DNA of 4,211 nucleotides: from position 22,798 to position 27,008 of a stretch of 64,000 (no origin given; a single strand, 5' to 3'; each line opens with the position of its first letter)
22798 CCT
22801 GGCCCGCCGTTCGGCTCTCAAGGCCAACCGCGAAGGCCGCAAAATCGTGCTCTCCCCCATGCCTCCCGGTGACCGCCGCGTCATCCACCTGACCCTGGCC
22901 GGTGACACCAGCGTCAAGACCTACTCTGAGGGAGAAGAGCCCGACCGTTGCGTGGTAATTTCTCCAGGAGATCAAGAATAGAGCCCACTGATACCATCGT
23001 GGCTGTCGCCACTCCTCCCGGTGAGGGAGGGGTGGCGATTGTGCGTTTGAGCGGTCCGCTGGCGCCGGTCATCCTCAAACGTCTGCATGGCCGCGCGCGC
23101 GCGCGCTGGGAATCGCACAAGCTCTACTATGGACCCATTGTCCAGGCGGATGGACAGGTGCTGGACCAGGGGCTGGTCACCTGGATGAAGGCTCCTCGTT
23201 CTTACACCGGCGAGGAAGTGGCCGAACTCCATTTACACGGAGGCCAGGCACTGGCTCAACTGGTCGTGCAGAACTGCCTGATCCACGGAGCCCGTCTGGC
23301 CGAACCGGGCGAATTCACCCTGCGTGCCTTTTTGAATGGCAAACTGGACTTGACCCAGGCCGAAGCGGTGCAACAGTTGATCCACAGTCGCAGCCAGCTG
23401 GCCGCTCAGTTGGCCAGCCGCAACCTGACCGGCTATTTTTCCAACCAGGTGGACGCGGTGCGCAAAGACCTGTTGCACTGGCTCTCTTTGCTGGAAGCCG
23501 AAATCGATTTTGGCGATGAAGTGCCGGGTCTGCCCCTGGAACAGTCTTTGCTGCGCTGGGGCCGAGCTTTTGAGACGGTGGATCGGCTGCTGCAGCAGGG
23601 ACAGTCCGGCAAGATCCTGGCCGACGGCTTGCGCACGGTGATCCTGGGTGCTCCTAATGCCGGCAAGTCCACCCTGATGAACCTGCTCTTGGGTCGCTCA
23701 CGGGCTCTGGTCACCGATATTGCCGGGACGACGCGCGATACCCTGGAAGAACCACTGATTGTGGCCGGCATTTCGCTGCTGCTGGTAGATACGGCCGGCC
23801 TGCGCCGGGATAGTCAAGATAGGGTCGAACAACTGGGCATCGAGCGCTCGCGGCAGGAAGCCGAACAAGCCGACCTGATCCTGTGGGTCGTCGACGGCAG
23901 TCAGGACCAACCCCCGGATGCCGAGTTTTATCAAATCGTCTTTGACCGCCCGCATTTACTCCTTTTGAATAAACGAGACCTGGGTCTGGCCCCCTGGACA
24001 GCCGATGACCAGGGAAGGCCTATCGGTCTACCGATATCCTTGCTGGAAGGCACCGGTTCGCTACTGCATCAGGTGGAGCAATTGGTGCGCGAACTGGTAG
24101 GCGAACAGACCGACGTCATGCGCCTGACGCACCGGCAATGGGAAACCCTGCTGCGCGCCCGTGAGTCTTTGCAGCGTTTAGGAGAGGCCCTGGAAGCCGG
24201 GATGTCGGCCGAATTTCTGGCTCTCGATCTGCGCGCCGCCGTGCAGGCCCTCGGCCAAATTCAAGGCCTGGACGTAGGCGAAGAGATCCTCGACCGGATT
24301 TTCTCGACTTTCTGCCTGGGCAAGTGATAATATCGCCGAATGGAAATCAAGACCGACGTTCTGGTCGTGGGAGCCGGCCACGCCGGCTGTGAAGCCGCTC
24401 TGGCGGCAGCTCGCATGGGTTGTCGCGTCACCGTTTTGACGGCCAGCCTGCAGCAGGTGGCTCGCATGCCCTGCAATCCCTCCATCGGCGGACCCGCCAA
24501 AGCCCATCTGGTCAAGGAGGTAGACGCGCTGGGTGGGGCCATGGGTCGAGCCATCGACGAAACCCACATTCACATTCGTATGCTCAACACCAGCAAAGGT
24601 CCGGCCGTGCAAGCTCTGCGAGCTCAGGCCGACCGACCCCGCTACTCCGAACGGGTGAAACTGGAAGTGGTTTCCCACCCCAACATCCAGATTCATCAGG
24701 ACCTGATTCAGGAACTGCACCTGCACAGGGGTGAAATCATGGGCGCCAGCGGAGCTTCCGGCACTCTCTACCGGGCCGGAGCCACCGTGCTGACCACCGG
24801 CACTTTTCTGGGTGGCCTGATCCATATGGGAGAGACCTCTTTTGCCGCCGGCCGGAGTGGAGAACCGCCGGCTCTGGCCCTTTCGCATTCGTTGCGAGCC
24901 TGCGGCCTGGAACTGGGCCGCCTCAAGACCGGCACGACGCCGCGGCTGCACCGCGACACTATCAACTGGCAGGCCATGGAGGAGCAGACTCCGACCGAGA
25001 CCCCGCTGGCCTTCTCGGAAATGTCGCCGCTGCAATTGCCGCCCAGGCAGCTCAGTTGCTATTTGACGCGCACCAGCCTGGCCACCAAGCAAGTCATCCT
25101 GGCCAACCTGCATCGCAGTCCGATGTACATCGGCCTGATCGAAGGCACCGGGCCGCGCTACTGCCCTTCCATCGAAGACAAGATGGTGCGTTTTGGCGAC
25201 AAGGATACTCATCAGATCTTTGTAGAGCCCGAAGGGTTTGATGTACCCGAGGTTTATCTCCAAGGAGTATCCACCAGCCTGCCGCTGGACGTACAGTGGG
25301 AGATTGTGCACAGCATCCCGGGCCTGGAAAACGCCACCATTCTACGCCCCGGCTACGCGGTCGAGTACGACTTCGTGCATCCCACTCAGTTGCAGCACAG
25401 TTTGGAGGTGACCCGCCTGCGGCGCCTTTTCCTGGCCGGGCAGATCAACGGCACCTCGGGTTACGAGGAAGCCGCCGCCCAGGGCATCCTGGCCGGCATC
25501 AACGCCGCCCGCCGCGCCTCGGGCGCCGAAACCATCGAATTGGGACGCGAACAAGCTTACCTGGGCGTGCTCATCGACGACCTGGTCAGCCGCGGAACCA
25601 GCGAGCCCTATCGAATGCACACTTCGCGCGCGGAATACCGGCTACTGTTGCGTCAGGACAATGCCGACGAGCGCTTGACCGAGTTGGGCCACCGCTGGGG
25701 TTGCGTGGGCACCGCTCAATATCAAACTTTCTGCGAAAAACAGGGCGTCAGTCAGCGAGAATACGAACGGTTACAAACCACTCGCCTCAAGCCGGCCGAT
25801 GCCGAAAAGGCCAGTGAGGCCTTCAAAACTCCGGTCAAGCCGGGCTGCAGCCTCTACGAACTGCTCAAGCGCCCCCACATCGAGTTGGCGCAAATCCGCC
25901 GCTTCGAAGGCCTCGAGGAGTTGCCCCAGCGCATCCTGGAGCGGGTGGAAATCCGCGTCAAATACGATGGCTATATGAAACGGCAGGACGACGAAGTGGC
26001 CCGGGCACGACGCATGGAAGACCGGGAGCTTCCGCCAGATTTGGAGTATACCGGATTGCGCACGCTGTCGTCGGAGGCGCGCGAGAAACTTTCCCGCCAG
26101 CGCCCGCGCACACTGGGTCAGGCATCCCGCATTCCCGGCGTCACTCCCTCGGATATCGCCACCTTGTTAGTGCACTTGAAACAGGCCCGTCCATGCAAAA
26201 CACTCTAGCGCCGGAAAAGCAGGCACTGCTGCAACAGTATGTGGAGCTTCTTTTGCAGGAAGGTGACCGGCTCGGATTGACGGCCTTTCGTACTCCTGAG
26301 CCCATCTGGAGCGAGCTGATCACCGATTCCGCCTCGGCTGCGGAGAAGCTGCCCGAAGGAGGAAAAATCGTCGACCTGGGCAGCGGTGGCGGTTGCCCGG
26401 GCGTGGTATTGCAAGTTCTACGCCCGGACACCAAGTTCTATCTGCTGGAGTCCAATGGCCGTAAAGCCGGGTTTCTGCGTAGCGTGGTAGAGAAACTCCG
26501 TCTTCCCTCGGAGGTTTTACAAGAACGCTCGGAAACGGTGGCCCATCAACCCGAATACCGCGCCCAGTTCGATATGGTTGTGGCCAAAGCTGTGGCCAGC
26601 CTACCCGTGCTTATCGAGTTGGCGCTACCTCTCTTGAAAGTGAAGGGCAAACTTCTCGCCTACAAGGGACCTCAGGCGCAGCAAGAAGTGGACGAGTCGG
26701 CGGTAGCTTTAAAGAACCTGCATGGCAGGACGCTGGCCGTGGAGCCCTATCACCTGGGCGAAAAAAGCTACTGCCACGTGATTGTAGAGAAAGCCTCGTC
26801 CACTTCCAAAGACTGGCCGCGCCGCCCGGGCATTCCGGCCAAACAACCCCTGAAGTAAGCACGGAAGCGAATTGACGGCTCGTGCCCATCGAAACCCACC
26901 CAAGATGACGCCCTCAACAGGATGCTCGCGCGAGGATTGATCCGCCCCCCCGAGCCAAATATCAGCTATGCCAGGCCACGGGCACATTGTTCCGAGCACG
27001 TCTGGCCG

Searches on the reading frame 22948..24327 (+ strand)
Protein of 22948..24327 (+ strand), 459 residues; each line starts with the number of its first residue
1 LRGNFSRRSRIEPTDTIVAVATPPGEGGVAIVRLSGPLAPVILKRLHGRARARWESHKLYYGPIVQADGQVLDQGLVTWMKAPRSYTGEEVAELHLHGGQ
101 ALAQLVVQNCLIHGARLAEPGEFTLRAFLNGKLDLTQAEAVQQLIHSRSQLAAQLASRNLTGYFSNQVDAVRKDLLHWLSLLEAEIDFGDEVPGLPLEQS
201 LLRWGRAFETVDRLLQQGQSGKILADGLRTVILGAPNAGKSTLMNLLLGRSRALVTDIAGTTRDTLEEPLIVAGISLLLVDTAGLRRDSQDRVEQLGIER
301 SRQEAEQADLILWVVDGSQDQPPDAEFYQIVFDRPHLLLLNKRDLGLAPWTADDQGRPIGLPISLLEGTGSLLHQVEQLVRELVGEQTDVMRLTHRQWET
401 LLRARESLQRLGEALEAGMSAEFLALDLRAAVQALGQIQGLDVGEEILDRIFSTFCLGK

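Call 7: search_protein_families(library=pfam, proteins=[window:22948-24327:+], max_evalue=0.001)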
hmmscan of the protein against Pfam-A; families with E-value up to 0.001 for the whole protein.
window:22948-24327:+ (459 aa): 5 families
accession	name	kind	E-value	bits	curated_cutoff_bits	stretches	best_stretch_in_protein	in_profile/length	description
PF12631.12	MnmE_helical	-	1.5e-43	149.8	40.1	1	135-456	1-211/211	MnmE helical domain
PF10396.14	TrmE_N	-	3.5e-40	137.3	29.8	1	16-132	1-117/117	GTP-binding protein TrmE N-terminus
PF01926.29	MMR_HSR1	-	6.6e-24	84.6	21.9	1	230-342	2-113/113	50S ribosome-binding GTPase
PF02421.24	FeoB_N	-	1.6e-05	24.9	27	1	230-319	3-90/156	Ferrous iron transport protein B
PF00350.29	Dynamin_N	-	1.7e-05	25.3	27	0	231-266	2-36/168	Dynamin family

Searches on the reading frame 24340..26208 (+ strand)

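Call 7: search_protein_families(library=pfam, proteins=[window:24340-26208:+], max_evalue=0.001)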
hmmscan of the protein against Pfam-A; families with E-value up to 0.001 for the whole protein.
window:24340-26208:+ (622 aa): 9 families
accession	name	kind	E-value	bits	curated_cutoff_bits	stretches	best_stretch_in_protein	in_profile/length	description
PF01134.28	GIDA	-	1.3e-157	525.3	22.1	1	6-396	1-390/391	Glucose inhibited division protein A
PF13932.14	SAM_GIDA_C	-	5.5e-24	84.2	27.1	1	555-610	2-57/57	tRNA modifying enzyme MnmG/GidA C-terminal helical bundle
PF21680.2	GIDA_C_1st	-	1e-21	77.9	24.7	1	459-549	2-95/96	tRNA modifying enzyme MnmG/GidA C-terminal helical domain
PF12831.13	FAD_oxidored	-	2.7e-08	34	27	1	6-240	1-224/416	FAD dependent oxidoreductase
PF07992.20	Pyr_redox_2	-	1e-05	25.6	26.1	1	6-68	144-205/291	Pyridine nucleotide-disulphide oxidoreductase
PF00070.33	Pyr_redox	-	3.4e-05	24.7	22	1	7-35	2-30/82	Pyridine nucleotide-disulphide oxidoreductase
PF00890.30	FAD_binding_2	-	0.0002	21.1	20.4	1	6-35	1-30/414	FAD binding domain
PF01262.27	AlaDh_PNT_C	-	0.00024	21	23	1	5-39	29-63/214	Alanine dehydrogenase/PNT, C-terminal domain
PF13738.12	Pyr_redox_3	-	0.00082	19.1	30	0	4-38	164-198/305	Pyridine nucleotide-disulphide oxidoreductase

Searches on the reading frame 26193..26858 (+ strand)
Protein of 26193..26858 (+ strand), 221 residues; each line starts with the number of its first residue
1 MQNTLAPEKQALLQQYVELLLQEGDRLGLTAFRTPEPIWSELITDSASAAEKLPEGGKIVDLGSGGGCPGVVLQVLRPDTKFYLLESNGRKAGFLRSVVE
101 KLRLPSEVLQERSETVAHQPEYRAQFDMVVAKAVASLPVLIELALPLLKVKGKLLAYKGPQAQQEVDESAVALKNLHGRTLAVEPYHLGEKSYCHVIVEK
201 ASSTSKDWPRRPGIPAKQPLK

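Call 7: search_protein_families(library=pfam, proteins=[window:26193-26858:+], max_evalue=0.001)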
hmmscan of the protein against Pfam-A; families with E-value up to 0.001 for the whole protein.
window:26193-26858:+ (221 aa): 1 family
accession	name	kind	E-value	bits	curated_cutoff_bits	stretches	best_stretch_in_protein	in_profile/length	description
PF02527.21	GidB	-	7.2e-42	143.2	27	1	11-186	3-176/184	rRNA small subunit methyltransferase G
